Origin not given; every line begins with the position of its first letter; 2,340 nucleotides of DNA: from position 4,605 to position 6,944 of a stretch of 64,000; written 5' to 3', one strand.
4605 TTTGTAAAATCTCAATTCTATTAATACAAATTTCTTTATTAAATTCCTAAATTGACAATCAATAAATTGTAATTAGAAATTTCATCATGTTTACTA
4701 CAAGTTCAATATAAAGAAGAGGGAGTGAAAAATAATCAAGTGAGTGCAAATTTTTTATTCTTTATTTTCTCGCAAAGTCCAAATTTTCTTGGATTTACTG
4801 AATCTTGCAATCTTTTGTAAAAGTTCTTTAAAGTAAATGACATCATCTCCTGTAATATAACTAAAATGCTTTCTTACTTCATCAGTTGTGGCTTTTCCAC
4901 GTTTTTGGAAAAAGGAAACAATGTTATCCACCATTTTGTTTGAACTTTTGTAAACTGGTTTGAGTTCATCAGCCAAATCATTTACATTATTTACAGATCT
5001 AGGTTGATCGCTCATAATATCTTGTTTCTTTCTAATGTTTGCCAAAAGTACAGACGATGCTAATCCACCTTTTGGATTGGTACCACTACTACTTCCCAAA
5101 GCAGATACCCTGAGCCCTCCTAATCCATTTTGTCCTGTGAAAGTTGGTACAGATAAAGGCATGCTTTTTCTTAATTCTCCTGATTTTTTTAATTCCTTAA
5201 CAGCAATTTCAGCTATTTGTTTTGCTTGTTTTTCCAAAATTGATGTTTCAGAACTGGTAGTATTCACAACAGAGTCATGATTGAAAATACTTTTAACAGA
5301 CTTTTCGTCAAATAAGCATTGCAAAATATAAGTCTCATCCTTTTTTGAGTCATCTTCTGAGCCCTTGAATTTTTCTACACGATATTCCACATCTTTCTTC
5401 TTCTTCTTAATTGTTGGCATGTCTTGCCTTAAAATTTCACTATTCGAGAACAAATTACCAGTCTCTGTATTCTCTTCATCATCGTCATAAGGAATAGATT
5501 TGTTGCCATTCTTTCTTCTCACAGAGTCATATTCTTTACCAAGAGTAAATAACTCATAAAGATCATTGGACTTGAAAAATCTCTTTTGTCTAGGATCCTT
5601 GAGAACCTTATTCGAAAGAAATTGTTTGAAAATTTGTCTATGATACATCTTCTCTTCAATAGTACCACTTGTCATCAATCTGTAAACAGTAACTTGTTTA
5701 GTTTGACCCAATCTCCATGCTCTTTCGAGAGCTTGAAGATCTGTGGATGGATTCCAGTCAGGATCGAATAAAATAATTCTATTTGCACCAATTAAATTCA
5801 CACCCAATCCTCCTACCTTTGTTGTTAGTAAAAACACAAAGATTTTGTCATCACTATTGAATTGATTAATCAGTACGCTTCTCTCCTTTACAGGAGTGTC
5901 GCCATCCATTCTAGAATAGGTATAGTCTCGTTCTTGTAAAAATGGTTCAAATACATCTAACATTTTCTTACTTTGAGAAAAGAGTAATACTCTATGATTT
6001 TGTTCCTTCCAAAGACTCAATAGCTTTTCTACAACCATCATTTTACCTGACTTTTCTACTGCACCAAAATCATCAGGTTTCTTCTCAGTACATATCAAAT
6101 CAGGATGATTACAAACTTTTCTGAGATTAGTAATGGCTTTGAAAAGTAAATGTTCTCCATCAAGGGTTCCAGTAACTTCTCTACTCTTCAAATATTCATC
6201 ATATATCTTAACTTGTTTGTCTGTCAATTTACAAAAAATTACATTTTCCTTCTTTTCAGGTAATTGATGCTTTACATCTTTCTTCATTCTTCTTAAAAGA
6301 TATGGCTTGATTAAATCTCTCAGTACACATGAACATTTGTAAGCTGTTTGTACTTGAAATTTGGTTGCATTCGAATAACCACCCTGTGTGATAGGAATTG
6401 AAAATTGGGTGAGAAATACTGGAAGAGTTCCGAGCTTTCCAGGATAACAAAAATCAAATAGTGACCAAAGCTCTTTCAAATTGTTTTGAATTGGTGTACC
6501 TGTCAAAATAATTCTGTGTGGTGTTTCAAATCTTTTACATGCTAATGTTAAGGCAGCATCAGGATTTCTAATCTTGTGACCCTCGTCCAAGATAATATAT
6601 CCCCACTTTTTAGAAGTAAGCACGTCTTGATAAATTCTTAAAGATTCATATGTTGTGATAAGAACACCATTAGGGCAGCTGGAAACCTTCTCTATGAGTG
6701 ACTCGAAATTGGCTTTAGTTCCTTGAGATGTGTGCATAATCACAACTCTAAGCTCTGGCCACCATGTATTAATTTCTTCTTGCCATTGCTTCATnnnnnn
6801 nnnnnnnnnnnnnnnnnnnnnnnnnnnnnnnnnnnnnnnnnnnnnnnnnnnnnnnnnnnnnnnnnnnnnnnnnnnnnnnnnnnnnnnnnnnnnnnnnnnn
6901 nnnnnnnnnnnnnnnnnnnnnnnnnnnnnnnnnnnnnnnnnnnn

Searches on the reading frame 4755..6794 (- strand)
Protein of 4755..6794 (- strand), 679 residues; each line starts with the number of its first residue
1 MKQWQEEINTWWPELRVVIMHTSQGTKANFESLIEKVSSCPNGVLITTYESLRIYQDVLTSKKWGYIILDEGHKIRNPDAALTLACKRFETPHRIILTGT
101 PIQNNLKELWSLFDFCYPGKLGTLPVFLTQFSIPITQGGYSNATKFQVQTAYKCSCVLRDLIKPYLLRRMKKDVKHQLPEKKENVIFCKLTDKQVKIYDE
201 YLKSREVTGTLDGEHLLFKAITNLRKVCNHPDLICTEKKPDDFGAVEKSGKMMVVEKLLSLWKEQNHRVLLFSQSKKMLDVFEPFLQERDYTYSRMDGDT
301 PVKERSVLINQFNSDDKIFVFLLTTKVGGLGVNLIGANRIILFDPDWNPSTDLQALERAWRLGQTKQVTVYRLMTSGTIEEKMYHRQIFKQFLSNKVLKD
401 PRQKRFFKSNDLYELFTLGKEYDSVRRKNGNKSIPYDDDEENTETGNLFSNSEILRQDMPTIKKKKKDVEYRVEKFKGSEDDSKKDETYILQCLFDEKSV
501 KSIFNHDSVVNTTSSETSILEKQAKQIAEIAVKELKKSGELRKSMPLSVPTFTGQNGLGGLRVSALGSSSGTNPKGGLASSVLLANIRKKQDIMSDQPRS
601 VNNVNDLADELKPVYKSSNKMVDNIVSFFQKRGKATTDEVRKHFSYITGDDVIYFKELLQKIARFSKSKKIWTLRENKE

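Call 27: find_homologous_proteins(query=window:4755-6794:-, max_evalue=1e-30)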
Query window:4755-6794:- (679 aa): 4088 proteins with E <= 1e-30 among 8000 candidates; the best 120 are listed.
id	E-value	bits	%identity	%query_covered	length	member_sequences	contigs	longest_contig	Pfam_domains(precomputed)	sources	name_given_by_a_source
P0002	0.0e+0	1538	100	100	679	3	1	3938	PF00176.30,PF11496.15,PF25875.1,PF00271.38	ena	-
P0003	0.0e+0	1182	76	99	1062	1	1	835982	PF00176.30,PF11496.15,PF25875.1,PF00271.38,PF04851.22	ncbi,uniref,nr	ncbi:hypothetical protein C9374_009672 [Naegleria lovaniensis]|uniref:Uncharacterized protein n=1 Ta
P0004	0.0e+0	1102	72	100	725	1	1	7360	PF00176.30,PF11496.15,PF25875.1,PF00271.38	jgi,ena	-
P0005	0.0e+0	1051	74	94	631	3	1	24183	PF00176.30,PF11496.15,PF25875.1,PF00271.38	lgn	-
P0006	0.0e+0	1019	66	99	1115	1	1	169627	PF00176.30,PF25875.1,PF00271.38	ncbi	ncbi:hypothetical protein ABK040_009366 [Willaertia magna]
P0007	9.1e-226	770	52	99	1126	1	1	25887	PF00176.30,PF25875.1,PF00271.38,PF04851.22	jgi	jgi:DNA excision repair protein ERCC-6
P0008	1.4e-221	756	50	100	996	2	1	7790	PF00176.30,PF11496.15,PF25875.1,PF00271.38,PF04851.22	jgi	jgi:DNA excision repair protein ERCC-6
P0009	1.9e-216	739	52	98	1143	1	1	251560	PF00270.36,PF00176.30,PF11496.15,PF25875.1,PF00271.38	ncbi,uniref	ncbi:DNA excision repair protein ERCC [Acrasis kona]|uniref:DNA excision repair protein ERCC n=1 Tax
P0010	4.9e-209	714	52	92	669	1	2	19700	PF00176.30,PF11496.15,PF25875.1,PF00271.38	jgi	jgi:DNA excision repair protein ERCC-6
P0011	2.5e-203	695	48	100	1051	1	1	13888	PF00176.30,PF25875.1,PF00271.38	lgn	-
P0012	6.2e-202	691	47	100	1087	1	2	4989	PF00176.30,PF11496.15,PF25875.1,PF00271.38,PF04851.22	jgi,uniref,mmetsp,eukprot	uniref:DNA excision repair protein ERCC-6 n=1 Tax=Percolomonas cosmopolitus TaxID=63605 RepID=A0A7S1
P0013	1.6e-198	679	46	100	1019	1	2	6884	PF00176.30,PF11496.15,PF25875.1,PF00271.38,PF04851.22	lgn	-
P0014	4.5e-194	665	55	72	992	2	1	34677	PF00176.30,PF25875.1,PF00271.38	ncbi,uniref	ncbi:DNA excision repair protein ERCC-6, partial [Antrostomus carolinensis]|uniref:DNA excision repa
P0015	5.8e-194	664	61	62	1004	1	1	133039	PF00176.30,PF25875.1,PF00271.38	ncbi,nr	ncbi:ERCC6 protein, partial [Bucco capensis]|nr:ERCC6 protein [Bucco capensis]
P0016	4.2e-192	658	43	100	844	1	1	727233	PF00176.30,PF25875.1,PF00271.38,PF04851.22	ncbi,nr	ncbi:SNF2 family N-terminal domain-containing protein [Thamnidium elegans]|nr:SNF2 family N-terminal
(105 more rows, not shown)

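Call 28: find_encoding_contigs(protein=P0002, flank=5000, max_places=5)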
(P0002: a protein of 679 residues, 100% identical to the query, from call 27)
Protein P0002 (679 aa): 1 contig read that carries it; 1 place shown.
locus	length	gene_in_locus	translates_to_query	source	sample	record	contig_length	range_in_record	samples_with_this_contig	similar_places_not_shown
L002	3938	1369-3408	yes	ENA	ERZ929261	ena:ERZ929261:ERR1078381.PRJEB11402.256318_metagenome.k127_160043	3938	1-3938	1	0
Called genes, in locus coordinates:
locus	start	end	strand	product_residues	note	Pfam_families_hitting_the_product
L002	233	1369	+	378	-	-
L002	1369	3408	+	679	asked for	PF00176:SNF2-rel_dom, PF11496:HDA2-3, PF00271:Helicase_C, PF25875:WHD_Rad26_CSB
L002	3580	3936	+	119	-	?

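Call 29: list_cluster_members(proteins=[P0002, P0001])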
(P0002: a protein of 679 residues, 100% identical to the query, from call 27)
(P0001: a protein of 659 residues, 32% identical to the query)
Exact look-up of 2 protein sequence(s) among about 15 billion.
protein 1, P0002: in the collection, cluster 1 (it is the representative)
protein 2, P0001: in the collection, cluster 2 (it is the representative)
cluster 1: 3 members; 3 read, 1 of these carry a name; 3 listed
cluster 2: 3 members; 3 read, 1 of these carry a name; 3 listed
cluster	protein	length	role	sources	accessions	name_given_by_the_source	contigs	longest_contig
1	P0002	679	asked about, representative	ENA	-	-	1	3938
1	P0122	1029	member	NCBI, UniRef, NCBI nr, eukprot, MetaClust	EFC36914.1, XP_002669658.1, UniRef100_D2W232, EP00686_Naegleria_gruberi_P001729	DEAD/DEAH box helicase [Naegleria gruberi] | DEAD/DEAH box helicase n=1 Tax=Naegleria gruberi TaxID=5762 RepID=D2W232_NAEGR | XP_002669658.1 DEAD/DEAH box helicase [Naegleria gruberi strain NEG-M]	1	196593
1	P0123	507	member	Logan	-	-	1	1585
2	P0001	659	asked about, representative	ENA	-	-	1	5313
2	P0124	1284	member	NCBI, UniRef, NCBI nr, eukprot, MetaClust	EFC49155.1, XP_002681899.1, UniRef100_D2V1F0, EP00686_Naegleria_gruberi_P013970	predicted protein [Naegleria gruberi] | Predicted protein n=1 Tax=Naegleria gruberi TaxID=5762 RepID=D2V1F0_NAEGR | uncharacterized protein NAEGRDRAFT_45871 [Naegleria gruberi]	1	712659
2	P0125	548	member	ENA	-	-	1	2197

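Call 35: find_encoding_contigs(protein=P0122, flank=10000, max_places=3)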
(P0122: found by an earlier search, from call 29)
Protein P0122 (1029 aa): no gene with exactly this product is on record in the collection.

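Call 52: search_protein_families(library=pfam, proteins=[P0124], max_evalue=1)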
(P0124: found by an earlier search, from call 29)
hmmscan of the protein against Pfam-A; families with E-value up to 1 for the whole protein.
P0124 (1284 aa): 3 families
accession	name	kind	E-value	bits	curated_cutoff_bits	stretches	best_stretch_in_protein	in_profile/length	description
PF04940.18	BLUF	-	5.9e-24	84.4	25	1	1131-1226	1-92/92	Sensors of blue-light using FAD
PF02214.28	BTB_2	-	6.1e-22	78.2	21.4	2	123-220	1-89/94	BTB/POZ domain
PF04048.20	Sec8_N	-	0.0049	17.2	26.8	1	244-292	71-119/142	Exocyst complex component Sec8 N-terminal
